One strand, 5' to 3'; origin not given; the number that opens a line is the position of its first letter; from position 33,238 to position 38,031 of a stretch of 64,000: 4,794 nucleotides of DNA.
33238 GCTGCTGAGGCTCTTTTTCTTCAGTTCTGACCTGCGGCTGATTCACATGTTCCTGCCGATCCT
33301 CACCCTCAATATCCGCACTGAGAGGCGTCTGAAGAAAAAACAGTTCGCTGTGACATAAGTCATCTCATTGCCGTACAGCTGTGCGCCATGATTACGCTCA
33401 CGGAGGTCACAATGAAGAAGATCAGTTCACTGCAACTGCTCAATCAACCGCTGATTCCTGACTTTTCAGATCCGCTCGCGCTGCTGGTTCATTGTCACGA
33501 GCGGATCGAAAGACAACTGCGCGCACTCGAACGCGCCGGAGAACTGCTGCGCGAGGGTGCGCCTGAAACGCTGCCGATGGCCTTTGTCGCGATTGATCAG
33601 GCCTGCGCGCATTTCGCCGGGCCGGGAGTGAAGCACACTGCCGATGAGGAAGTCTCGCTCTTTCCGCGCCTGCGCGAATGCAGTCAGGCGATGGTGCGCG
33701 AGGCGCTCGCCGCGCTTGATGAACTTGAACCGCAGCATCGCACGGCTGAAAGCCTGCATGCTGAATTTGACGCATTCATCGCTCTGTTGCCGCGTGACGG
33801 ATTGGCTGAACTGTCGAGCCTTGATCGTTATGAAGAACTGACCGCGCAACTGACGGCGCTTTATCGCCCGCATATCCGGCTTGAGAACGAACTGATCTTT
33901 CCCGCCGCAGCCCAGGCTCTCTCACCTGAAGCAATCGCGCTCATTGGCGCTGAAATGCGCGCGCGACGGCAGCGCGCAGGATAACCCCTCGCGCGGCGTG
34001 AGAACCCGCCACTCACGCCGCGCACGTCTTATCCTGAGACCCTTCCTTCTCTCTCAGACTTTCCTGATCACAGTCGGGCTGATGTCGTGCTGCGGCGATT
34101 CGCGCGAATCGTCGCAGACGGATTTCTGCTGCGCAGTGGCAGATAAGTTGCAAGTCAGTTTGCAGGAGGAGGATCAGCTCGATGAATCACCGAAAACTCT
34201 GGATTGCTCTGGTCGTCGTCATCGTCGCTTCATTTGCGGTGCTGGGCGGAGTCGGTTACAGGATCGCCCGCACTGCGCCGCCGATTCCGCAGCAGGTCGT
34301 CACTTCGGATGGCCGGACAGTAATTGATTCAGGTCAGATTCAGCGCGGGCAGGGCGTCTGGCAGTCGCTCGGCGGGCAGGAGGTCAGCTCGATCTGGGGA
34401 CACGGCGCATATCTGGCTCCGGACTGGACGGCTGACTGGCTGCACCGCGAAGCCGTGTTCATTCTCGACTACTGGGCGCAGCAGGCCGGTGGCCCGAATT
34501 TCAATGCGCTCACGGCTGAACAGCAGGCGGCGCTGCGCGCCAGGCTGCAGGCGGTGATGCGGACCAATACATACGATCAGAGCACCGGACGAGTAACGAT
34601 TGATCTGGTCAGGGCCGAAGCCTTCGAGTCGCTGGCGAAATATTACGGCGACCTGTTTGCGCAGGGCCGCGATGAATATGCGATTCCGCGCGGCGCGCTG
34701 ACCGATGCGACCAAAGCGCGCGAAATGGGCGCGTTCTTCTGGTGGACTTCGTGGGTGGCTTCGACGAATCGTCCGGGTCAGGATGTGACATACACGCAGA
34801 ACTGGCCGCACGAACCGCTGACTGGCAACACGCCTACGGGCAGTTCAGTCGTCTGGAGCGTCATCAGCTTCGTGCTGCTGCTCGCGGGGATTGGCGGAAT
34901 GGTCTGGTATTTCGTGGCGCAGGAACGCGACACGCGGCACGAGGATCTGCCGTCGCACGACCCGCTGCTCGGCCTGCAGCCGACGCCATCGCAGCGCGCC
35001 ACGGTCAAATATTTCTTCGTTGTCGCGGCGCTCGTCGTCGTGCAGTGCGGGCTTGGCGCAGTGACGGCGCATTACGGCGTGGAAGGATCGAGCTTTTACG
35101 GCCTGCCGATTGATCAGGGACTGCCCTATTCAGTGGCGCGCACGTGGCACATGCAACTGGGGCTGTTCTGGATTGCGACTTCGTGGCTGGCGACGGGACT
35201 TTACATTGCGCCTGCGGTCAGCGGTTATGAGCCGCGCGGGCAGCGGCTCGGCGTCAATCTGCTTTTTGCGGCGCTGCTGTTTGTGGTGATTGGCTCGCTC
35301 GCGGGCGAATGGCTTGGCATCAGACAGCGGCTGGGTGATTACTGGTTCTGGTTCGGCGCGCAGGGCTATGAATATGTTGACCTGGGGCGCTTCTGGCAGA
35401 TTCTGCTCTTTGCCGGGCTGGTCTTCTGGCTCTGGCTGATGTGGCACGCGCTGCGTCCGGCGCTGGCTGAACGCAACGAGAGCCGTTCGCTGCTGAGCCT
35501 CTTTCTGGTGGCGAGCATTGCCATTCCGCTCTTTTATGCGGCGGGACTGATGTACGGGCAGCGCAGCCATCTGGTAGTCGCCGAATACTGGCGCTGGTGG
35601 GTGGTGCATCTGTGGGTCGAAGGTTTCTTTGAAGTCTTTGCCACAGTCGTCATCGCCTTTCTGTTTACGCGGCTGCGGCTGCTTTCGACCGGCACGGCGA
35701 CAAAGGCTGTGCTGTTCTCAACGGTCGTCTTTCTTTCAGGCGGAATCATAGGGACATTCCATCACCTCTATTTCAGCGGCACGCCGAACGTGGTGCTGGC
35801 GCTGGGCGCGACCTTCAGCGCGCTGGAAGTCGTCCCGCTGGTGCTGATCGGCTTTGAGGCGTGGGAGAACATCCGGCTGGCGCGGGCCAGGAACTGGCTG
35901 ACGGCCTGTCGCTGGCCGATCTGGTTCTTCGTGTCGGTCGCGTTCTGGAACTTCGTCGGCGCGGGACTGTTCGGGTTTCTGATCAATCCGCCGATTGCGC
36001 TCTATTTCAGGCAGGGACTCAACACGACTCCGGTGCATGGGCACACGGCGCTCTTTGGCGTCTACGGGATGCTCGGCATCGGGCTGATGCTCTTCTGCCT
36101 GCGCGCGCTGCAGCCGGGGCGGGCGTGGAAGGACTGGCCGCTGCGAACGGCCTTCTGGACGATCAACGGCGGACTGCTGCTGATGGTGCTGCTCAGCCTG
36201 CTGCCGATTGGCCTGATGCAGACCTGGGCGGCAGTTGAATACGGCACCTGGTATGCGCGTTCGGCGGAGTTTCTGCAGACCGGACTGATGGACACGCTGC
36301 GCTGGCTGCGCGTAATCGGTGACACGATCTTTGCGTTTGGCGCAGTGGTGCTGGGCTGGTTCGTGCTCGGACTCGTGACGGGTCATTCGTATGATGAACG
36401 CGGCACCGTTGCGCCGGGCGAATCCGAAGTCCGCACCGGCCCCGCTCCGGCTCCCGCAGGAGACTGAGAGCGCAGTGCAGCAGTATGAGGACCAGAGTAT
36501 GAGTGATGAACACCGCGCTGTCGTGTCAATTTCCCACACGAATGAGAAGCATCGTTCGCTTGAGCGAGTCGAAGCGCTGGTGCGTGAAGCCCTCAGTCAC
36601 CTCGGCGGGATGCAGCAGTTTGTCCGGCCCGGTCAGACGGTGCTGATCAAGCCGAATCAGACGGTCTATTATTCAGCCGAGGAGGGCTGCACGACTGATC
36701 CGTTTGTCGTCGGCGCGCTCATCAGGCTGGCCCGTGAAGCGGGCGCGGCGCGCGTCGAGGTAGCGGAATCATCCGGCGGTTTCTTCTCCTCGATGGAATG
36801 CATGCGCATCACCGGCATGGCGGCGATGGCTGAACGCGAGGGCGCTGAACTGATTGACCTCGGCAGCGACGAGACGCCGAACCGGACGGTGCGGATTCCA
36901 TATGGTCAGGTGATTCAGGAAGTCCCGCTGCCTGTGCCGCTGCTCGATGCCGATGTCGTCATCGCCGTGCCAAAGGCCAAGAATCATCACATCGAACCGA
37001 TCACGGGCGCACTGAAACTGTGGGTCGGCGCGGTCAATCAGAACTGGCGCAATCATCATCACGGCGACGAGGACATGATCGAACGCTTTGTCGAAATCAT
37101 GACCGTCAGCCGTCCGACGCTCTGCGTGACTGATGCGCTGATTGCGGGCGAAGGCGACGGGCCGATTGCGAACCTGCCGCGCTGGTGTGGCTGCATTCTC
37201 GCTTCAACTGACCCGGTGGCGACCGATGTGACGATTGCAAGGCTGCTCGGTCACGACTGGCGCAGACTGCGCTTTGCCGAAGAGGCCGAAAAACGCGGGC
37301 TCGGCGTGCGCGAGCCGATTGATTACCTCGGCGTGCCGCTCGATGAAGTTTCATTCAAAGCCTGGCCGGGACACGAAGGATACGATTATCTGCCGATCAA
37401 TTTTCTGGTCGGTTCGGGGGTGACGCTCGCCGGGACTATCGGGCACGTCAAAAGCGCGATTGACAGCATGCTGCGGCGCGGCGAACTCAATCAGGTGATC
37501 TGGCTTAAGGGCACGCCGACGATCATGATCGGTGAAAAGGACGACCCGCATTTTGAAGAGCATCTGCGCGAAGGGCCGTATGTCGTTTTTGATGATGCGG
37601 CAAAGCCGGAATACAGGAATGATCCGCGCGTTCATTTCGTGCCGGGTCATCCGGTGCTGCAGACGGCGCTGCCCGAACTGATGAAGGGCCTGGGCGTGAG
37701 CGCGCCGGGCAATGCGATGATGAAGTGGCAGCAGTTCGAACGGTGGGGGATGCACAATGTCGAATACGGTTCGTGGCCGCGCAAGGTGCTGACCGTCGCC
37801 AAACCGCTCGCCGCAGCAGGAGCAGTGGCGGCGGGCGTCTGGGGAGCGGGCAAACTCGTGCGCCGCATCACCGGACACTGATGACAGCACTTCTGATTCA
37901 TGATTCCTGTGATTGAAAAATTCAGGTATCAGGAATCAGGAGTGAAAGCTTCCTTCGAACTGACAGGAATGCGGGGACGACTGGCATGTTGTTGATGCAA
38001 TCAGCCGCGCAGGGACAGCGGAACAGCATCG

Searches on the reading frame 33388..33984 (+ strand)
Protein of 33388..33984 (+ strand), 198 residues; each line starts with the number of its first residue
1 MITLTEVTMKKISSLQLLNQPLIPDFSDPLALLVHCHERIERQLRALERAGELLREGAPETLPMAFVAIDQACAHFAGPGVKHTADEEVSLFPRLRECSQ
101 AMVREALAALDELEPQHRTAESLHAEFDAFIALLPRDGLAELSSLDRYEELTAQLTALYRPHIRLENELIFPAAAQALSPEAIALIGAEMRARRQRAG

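Call 36: search_protein_families(library=pfam, proteins=[window:33388-33984:+], max_evalue=0.001)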
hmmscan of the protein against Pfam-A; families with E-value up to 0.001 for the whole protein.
window:33388-33984:+ (198 aa): 1 family
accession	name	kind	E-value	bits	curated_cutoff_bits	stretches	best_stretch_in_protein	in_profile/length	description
PF01814.28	Hemerythrin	-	6.8e-13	49.6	25.3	1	29-174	2-127/127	Hemerythrin HHE cation binding domain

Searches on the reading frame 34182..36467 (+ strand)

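Call 36: search_protein_families(library=pfam, proteins=[window:34182-36467:+], max_evalue=0.001)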
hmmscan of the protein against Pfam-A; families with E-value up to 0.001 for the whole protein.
window:34182-36467:+ (761 aa): 2 families
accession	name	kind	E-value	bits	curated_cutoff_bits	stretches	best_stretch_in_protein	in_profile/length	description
PF22085.1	NorB_cytochrome_c-like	-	2.2e-65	220.8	29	1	36-210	1-181/181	Nitric oxide reductase subunit B, cytochrome c-like domain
PF00115.25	COX1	-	1.1e-58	199.6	34.8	1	273-716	2-436/436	Cytochrome C and Quinol oxidase polypeptide I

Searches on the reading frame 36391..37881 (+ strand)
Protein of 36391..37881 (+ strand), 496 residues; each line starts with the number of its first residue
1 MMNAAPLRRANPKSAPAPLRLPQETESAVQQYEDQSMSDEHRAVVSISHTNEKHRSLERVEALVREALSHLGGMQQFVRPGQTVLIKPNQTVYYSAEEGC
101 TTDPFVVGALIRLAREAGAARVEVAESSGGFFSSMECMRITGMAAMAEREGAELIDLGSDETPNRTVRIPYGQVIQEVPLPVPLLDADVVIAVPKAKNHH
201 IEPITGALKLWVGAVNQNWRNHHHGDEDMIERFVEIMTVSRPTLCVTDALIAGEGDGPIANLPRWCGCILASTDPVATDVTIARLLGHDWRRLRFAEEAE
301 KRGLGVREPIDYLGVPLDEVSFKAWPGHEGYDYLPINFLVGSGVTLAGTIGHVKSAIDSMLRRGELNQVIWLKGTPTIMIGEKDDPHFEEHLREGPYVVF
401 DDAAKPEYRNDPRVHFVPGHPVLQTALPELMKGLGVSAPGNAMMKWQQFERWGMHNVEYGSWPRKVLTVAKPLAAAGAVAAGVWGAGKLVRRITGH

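Call 36: search_protein_families(library=pfam, proteins=[window:36391-37881:+], max_evalue=0.001)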
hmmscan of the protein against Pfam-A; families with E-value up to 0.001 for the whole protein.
window:36391-37881:+ (496 aa): 1 family
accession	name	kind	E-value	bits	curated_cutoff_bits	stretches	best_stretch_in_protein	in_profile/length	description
PF04015.17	DUF362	-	2.9e-43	148.7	24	1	84-283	1-199/200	Domain of unknown function (DUF362)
